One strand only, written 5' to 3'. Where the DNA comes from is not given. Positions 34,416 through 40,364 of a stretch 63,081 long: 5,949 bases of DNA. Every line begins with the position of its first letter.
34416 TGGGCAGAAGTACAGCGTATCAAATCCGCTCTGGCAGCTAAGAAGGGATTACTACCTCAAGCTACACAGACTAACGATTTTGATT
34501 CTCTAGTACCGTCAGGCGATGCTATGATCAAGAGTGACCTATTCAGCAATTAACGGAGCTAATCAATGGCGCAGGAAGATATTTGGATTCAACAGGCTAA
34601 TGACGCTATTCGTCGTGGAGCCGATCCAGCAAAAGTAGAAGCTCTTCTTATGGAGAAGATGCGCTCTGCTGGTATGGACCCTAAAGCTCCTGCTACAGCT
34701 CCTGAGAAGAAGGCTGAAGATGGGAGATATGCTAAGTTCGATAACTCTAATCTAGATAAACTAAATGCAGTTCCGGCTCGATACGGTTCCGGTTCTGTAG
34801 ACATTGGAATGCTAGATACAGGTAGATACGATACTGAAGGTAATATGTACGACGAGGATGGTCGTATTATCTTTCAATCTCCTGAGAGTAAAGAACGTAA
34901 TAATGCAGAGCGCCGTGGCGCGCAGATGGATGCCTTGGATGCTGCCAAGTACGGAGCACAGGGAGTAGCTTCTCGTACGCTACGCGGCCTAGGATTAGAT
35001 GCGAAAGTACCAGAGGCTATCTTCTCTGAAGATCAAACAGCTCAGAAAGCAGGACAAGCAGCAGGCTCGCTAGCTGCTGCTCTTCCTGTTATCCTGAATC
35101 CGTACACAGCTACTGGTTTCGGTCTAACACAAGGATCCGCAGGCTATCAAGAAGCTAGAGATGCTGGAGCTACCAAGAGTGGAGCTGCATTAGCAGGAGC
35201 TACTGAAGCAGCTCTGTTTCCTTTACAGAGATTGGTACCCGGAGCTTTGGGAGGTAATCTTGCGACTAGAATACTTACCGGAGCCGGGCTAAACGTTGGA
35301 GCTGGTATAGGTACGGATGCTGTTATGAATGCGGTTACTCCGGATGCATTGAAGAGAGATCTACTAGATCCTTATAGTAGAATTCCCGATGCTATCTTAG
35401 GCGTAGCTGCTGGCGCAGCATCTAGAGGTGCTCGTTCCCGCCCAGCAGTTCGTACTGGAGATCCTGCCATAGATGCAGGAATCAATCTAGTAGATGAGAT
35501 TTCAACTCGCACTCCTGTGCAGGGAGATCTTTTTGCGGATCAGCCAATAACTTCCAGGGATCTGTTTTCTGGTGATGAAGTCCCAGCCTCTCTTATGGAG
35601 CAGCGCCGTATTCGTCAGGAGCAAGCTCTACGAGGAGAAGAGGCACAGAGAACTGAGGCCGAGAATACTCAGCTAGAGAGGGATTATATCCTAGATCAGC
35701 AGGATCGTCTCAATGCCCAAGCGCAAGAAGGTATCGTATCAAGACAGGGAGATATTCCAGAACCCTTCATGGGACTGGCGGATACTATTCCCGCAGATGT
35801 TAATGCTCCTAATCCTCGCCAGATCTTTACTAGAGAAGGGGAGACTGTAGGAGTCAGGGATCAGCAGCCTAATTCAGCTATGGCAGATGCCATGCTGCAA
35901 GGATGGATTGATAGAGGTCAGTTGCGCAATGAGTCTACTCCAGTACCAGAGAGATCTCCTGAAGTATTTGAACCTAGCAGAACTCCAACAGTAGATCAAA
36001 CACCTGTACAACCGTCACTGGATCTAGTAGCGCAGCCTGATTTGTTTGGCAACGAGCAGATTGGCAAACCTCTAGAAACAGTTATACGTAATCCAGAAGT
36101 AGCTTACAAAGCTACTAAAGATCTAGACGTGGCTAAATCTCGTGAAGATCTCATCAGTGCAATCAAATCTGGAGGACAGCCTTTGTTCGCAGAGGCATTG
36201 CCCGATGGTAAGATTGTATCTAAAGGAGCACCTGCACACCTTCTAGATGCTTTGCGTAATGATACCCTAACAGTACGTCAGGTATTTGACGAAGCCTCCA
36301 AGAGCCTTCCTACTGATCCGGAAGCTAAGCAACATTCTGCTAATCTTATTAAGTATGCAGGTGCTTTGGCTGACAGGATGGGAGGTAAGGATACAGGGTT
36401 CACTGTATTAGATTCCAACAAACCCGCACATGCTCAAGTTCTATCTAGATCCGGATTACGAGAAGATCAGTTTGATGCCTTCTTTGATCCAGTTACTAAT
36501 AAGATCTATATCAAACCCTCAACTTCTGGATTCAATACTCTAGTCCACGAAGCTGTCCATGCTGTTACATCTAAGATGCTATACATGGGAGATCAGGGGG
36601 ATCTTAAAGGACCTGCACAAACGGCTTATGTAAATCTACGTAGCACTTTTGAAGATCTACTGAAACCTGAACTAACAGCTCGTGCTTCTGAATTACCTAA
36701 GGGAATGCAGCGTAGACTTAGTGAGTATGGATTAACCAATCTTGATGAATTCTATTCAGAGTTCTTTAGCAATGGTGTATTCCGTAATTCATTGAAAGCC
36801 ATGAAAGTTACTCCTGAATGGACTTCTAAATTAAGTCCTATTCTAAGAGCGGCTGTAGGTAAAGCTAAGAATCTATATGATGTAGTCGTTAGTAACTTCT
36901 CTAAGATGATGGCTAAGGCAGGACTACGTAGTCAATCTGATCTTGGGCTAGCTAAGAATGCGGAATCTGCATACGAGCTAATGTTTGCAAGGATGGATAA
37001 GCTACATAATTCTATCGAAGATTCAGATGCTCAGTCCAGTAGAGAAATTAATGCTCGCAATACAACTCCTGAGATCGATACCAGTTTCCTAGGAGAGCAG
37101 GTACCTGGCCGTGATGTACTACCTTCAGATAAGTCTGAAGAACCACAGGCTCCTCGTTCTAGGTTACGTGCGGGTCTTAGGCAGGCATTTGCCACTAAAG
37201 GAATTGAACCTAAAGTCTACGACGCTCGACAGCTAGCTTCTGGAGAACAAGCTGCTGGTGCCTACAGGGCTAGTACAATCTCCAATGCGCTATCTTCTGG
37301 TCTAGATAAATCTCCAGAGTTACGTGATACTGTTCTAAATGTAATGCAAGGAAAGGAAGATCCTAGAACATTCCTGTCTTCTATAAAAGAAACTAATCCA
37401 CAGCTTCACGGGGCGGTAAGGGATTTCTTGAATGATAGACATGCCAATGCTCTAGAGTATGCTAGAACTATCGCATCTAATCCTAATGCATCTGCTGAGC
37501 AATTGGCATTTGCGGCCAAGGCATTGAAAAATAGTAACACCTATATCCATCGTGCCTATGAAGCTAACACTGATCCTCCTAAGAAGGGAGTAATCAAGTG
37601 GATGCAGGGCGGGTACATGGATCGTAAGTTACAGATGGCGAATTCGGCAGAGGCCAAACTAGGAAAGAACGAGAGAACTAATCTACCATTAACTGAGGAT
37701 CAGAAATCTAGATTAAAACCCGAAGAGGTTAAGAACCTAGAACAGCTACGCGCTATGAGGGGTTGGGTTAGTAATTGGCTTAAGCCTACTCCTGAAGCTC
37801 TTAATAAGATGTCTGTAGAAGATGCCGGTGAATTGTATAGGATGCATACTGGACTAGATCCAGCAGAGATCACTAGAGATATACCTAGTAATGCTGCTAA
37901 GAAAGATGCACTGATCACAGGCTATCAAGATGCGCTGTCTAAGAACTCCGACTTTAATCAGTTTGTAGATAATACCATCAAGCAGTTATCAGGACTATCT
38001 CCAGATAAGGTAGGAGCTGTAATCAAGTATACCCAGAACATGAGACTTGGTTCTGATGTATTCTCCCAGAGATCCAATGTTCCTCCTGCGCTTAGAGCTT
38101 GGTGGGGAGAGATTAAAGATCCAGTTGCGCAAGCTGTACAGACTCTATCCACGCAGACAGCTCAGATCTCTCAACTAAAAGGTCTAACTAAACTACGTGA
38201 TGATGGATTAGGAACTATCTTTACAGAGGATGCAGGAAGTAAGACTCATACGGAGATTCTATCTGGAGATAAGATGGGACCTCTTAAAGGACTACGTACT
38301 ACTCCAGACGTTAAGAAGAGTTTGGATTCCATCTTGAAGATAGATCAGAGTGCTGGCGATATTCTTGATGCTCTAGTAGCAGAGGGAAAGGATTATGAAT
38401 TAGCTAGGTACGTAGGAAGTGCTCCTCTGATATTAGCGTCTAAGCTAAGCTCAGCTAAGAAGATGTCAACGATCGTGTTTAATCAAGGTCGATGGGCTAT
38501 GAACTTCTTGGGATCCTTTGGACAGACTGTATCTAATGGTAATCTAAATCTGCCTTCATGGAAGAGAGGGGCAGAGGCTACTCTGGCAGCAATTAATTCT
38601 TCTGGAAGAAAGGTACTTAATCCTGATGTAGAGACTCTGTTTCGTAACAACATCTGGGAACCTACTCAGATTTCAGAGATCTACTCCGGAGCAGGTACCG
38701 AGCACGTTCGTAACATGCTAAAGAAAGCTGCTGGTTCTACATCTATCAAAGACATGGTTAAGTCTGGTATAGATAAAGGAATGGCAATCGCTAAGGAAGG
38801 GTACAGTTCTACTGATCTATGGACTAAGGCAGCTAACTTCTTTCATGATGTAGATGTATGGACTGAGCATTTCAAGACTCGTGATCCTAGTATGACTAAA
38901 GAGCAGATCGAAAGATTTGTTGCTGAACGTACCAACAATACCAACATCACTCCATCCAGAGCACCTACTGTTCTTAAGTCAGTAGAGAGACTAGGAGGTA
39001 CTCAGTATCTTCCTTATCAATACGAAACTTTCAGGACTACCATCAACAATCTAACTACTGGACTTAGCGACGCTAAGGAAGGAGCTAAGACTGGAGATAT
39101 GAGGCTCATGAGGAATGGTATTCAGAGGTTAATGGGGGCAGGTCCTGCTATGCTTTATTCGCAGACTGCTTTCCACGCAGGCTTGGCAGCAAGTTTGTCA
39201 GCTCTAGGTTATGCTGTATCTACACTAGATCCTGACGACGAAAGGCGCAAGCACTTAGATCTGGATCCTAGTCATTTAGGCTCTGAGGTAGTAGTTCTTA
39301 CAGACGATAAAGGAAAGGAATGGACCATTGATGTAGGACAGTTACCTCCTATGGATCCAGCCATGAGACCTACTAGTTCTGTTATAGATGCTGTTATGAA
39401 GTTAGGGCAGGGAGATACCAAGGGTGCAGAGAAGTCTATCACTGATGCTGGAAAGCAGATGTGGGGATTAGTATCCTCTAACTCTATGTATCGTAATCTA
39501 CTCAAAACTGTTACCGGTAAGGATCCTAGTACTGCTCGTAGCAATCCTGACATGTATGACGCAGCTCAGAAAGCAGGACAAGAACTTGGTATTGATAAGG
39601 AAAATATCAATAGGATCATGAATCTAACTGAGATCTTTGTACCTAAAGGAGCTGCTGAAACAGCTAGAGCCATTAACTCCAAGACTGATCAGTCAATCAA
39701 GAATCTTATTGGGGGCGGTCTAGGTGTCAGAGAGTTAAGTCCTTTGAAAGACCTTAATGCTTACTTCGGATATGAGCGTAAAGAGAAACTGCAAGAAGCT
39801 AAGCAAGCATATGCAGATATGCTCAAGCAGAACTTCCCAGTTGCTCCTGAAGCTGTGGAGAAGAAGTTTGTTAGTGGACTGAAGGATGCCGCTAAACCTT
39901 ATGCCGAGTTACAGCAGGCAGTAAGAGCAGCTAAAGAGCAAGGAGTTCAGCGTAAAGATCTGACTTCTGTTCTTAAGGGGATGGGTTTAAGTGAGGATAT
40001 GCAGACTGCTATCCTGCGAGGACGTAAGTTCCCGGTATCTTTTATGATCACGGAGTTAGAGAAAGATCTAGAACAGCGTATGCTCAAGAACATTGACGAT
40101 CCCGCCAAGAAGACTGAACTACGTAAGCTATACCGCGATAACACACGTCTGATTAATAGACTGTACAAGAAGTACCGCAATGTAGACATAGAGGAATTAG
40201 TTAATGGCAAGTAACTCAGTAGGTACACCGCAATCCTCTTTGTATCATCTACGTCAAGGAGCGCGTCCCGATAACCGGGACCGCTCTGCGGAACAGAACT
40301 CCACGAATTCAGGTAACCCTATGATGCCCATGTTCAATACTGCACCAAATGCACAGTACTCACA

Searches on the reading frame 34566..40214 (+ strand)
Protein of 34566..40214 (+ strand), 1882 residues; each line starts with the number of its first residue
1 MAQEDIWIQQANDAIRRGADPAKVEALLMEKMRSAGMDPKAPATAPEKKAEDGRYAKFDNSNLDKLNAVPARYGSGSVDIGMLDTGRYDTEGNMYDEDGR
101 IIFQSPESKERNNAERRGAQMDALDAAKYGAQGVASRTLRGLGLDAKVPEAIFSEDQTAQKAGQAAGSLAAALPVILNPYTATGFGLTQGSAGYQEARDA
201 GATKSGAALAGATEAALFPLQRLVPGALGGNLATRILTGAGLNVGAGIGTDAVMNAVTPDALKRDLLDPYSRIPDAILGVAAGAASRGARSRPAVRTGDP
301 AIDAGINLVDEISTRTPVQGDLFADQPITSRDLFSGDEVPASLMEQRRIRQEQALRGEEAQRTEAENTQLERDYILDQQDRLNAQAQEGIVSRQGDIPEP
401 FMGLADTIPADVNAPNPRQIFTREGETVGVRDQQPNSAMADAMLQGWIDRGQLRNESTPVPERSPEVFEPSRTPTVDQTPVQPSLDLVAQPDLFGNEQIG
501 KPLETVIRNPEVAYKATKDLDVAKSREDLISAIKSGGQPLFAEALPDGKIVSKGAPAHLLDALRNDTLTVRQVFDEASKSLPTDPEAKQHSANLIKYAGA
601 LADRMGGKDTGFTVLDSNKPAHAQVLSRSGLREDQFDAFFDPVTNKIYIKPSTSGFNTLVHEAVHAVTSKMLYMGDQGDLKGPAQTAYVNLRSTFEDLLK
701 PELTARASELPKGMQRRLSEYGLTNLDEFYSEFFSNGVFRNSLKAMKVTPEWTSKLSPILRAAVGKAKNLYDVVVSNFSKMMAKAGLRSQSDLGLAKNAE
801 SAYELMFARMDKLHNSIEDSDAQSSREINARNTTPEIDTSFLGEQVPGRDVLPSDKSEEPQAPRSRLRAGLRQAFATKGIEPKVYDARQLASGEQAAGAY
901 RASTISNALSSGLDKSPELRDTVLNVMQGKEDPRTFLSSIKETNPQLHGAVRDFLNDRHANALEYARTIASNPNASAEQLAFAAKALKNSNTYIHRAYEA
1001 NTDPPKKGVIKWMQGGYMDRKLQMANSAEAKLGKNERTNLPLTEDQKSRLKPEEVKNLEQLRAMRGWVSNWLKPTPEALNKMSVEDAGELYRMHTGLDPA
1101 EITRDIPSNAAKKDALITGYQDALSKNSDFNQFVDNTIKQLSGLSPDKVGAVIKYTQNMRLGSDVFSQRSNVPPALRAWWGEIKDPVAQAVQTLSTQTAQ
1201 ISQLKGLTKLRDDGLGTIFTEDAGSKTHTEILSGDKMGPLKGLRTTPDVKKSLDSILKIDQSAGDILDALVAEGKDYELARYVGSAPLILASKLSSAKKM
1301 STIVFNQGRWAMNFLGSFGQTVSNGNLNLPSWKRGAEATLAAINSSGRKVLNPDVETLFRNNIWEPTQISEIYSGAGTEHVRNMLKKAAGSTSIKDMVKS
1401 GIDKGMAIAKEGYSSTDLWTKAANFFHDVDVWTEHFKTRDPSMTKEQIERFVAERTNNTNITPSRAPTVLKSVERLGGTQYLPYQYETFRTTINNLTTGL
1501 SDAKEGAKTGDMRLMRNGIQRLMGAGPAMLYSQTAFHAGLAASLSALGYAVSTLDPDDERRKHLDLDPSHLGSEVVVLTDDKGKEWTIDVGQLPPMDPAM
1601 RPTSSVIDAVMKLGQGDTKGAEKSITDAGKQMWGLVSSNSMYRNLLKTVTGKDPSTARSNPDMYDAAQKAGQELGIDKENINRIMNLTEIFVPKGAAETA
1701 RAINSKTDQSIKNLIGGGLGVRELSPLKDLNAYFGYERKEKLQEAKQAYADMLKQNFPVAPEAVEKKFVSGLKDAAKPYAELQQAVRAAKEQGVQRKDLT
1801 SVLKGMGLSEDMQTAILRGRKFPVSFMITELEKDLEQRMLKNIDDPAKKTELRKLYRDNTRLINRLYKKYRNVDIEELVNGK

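Call 10: search_protein_families(library=phrogs, proteins=[window:34566-40214:+], max_evalue=0.00001)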
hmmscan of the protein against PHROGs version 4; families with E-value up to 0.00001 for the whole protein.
window:34566-40214:+ (1882 aa): 0 families

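Call 12: search_solved_structures(query=window:34566-40214:+, max_evalue=1)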
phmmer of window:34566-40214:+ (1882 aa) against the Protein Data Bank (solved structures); distinct sequences matched with E-value up to 1: 0.

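Call 13: search_protein_families(library=pfam, proteins=[window:34566-40214:+], max_evalue=0.01)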
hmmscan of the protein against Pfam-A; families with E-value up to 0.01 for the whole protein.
window:34566-40214:+ (1882 aa): 0 families

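Call 50: find_encoding_contigs(protein=window:34566-40214:+, flank=10000, max_places=2)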
Protein window:34566-40214:+ (1882 aa): 1 contig read that carries it; 1 place shown.
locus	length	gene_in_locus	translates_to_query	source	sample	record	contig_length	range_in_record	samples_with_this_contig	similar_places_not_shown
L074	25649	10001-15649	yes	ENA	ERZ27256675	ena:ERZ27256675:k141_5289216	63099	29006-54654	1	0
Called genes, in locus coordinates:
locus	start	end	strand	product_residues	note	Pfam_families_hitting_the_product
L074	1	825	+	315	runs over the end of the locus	-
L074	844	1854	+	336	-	PF25209:Phage_capsid_4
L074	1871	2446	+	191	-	-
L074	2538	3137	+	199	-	-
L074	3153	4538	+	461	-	PF24175:SU10_adaptor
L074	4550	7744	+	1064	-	-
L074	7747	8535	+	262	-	-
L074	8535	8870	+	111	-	-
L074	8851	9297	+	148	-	-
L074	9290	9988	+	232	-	-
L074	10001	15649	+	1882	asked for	-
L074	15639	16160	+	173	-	-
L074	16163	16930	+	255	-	-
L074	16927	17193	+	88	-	-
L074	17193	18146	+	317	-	-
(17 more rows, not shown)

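Call 57: search_dna_similar(query=window:34566-40214:+, collection=phages, mode=protein, max_rows=25, max_evalue=0.001)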
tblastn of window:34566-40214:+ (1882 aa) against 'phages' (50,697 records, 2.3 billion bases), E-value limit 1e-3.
Records with a match: 10; places in all: 10; records where one place covers at least 80% of the query: 0.
Best place of each record, by identity: <60% 10.
By first word of the organism name: Pectobacterium 7; Stenotrophomonas 1; Xanthomonas 1; Dickeya 1.
By host as written in the record: Pectobacterium carotovorum subsp. carotovorum PB69 2; Pectobactorium corotovorum subsp. carotovorum 2; Wasabia japonica Matsum 2; Stenotrophomonas rhizophila CEMTC 4565 1; Xanthomonas sp. 1; Pectobacterium carotovorum subsp. carotovorum SR22 1; Pectobacterium carotovorum ssp brasiliense F169 1.
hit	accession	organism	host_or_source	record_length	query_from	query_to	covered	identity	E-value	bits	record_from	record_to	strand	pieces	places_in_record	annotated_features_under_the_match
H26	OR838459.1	Stenotrophomonas phage StenR_269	Stenotrophomonas rhizophila CEMTC 4565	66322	1128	1657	28%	24.1%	6e-23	113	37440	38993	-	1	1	putative virion-associated RNA polymerase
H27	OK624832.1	Xanthomonas phage DES1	Xanthomonas sp.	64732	1163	1693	28%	23.9%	6e-24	117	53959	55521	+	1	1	hypothetical protein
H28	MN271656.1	Pectobacterium phage MA2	Pectobacterium carotovorum subsp. ...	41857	652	786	7%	29.4%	8e-5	54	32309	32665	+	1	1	internal virion protein C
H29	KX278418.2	Pectobacterium phage PP16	Pectobacterium carotovorum subsp. ...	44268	659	786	7%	29.5%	1e-4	54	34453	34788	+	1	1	internal virion protein C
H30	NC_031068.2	Pectobacterium phage PP16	Pectobacterium carotovorum subsp. ...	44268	659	786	7%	29.5%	1e-4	54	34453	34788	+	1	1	internal virion protein with endolysin domain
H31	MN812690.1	Dickeya phage Irene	Pectobacterium carotovorum ssp ...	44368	660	786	7%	29.7%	1e-4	54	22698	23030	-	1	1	record has no annotation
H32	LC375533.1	Pectobacterium phage PPWS2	Pectobactorium corotovorum subsp. ...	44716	659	785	7%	29.7%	1e-4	54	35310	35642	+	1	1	putative internal core protein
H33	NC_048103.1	Pectobacterium phage PPWS2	Pectobactorium corotovorum subsp. ...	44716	659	785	7%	29.7%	1e-4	54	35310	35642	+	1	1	internal virion protein with endolysin domain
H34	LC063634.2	Pectobacterium phage PPWS1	Wasabia japonica Matsum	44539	659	748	5%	34.1%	2e-4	53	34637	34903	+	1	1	putative internal core protein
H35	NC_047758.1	Pectobacterium phage PPWS1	Wasabia japonica Matsum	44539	659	748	5%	34.1%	2e-4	53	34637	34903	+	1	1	internal virion protein with endolysin domain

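Call 66: search_protein_families(library=ncbifam, proteins=[window:34566-40214:+], max_evalue=0.01)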
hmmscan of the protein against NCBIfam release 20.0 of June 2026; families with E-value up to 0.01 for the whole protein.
window:34566-40214:+ (1882 aa): 0 families

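Call 68: get_annotated_region(hit=H26, flank=6000)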
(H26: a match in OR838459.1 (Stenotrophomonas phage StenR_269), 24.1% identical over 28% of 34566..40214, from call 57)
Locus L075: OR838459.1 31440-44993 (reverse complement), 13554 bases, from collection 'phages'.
description: Stenotrophomonas phage StenR_269, complete genome.
organism: Stenotrophomonas phage StenR_269 (NCBI taxid 3110548)
taxonomy: Viruses; Duplodnaviria; Heunggongvirae; Uroviricota; Caudoviricetes
host: Stenotrophomonas rhizophila CEMTC 4565; source: soil sample from the remediation area of a coal mine; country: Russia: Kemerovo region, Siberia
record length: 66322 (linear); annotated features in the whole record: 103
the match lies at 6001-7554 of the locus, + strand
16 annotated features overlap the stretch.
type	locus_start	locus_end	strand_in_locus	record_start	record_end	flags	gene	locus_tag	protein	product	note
CDS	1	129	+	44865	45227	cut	-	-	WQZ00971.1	hypothetical protein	-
CDS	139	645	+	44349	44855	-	-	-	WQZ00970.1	hypothetical protein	-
CDS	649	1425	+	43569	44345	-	-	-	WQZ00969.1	hypothetical protein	-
CDS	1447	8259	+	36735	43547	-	-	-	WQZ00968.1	putative virion-associated RNA polymerase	-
CDS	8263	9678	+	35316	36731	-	-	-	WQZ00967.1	hypothetical protein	-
CDS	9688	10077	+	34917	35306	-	-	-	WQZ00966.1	hypothetical protein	Region of a membrane-bound protein predicted to be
CDS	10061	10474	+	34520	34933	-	-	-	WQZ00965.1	hypothetical protein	Region of a membrane-bound protein predicted to be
CDS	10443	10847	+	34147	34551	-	-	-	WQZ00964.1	hypothetical protein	-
CDS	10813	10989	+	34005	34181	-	-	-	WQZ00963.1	TraF protein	-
CDS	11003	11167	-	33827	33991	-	-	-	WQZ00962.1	hypothetical protein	-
CDS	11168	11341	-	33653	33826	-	-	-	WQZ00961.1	hypothetical protein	-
CDS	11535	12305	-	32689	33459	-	-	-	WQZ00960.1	DnaQ-like exonuclease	-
CDS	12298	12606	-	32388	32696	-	-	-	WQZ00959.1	hypothetical protein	-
CDS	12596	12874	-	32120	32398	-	-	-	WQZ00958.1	HNH endonuclease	-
CDS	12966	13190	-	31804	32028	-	-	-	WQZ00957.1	hypothetical protein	-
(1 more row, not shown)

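Call 71: search_solved_structures(query=A5, max_evalue=10)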
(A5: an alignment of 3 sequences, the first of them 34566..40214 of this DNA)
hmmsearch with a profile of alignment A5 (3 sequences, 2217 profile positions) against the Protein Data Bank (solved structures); distinct sequences matched with E-value up to 10: 1.
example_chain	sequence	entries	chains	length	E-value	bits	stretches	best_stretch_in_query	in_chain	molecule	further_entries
1mai_A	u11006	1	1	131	0.16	12.3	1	1262-1328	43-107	PHOSPHOLIPASE C DELTA-1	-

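Call 72: search_protein_families(library=pfam, alignment_id=A5, max_evalue=1)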
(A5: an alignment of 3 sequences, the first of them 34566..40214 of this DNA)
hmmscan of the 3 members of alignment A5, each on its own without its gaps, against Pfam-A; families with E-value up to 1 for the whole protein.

A. member 1, window:34566-40214:+ (1882 aa): 1 family
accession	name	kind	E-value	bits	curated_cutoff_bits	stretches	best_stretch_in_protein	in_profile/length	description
PF22083.2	I-HmuI_NUMOD-like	-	0.22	11.6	27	0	1663-1686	11-34/46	DNA endonuclease I-HmuI-like, NUMOD-like domain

B. families by the number of members that match (of 3 scanned): 2 families
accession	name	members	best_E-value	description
PF10263.15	SprT-like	1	0.086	SprT-like family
PF22083.2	I-HmuI_NUMOD-like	1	0.22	DNA endonuclease I-HmuI-like, NUMOD-like domain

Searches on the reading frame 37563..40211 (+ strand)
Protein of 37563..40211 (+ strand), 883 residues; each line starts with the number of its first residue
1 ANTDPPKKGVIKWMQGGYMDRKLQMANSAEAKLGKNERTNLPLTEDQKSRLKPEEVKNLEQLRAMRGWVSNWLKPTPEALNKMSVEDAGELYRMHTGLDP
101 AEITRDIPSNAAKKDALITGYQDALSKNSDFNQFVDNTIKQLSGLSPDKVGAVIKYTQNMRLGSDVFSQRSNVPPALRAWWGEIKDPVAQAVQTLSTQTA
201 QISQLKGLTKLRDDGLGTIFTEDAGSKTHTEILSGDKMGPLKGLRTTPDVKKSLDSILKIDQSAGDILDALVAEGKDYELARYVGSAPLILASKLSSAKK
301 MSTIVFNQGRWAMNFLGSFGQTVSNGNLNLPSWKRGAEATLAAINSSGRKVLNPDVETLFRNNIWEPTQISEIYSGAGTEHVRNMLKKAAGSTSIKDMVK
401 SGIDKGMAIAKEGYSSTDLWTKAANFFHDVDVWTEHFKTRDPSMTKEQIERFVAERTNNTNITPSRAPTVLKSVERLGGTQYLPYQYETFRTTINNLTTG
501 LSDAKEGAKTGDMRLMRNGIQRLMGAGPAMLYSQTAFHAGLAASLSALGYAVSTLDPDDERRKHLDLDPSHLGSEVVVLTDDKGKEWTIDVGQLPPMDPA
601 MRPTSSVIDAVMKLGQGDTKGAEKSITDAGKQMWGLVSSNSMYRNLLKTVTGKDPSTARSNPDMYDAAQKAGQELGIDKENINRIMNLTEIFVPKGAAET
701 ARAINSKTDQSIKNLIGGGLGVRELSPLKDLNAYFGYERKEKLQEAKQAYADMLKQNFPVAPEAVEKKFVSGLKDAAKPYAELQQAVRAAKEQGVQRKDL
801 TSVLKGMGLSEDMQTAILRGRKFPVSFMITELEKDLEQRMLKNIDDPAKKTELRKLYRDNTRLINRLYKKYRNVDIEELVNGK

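Call 102: predict_structure(protein=window:37563-40211:+)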
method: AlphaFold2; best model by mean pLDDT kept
length: 883 residues; sequences in the alignment: 1
mean_pLDDT: 44.4   pTM: 0.26
mean pLDDT of the five models: 44.4, 39.7, 38.5, 37.9, 37.5
residues with pLDDT >= 90: 0; 70-90: 57; 50-70: 190; < 50: 636
segments of 3 or more residues with pLDDT < 50: 1-25, 68-73, 128-444, 448-511, 513-517, 519-731, 733-735
pLDDT, mean of each block of 10 residues (from residue 1): 35 41 53 63 73 69 52 53 70 67 75 78 57 37 36 34 37 38 38 35 33 33 28 35 33 33 37 38 35 37 35 36 35 36 36 33 33 34 35 35 33 35 36 41 46 40 34 32 33 44 46 47 42 35 39 39 39 38 40 33 38 40 42 38 35 39 38 34 34 34 33 30 36 50 60 57 61 69 70 64 62 67 64 56 57 58 61 71 62
secondary structure, 60 per line:
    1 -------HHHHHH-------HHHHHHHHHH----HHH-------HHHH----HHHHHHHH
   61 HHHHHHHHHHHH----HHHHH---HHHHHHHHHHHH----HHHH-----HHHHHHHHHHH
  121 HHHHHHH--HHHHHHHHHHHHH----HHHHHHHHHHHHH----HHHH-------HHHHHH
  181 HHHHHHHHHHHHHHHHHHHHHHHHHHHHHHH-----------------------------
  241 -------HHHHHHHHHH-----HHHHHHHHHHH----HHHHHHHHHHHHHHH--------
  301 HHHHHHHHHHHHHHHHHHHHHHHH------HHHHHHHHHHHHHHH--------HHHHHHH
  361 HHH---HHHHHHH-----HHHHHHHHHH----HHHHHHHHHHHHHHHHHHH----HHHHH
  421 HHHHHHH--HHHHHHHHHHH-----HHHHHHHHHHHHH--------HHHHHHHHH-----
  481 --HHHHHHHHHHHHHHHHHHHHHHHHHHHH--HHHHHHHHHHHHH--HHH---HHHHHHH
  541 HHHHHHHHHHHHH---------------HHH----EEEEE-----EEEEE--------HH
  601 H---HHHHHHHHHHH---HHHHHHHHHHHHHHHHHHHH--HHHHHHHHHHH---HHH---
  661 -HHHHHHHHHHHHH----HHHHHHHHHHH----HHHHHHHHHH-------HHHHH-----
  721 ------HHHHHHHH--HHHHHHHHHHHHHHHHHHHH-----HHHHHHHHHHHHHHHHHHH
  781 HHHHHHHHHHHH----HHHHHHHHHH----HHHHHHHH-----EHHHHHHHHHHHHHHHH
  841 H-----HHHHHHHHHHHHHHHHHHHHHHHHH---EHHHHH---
elements in order (helices of 4 or more, strands of 3 or more residues): H8-13 H21-30 H45-48 H53-72 H77-81 H85-96 H101-104 H110-127 H130-142 H147-159 H164-167 H175-211 H248-257 H263-273 H278-292 H301-324 H331-345 H354-363 H367-373 H379-388 H393-411 H416-427 H430-440 H446-458 H467-475 H483-510 H513-525 H534-553 E576-580 E586-590 H605-615 H619-638 H641-651 H662-674 H679-689 H694-703 H711-715 H727-734 H737-756 H762-792 H797-806 H811-818 H825-841 H847-871 H876-880
